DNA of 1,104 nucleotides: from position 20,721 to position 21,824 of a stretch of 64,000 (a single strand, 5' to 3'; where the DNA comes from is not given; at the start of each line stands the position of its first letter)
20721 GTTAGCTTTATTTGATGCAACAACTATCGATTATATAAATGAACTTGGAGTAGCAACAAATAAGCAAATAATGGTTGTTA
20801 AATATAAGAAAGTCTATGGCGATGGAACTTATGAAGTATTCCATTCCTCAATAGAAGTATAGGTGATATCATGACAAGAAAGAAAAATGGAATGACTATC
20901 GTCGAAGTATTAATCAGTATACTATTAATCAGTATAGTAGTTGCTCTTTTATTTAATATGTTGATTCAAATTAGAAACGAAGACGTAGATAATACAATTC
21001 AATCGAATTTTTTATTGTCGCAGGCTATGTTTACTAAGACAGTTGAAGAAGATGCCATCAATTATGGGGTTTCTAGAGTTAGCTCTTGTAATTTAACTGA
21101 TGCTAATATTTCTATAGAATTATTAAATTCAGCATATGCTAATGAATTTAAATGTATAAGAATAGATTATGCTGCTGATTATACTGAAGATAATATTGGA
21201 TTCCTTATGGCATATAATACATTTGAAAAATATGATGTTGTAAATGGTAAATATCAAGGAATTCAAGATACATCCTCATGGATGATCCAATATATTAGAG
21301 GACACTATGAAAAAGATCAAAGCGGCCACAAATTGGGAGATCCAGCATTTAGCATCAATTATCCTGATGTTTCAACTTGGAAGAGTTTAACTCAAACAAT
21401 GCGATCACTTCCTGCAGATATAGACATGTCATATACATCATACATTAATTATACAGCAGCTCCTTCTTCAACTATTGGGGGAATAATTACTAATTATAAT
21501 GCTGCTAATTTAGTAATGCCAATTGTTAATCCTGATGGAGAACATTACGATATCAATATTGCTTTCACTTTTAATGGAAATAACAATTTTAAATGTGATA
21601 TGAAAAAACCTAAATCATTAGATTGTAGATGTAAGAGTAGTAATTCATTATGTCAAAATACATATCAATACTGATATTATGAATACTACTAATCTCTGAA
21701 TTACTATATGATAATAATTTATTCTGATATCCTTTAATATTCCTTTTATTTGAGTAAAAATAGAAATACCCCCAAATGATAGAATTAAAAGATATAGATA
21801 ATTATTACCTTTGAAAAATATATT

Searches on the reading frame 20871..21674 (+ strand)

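Call 60: search_protein_families(library=pfam, proteins=[window:20871-21674:+], max_evalue=0.01)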
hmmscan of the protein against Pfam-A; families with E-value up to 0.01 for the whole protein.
window:20871-21674:+ (267 aa): 1 family
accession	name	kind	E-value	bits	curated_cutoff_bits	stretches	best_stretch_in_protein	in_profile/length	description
PF07963.17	N_methyl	-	2.2e-05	24.3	21.2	1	3-28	2-27/27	Prokaryotic N-terminal methylation motif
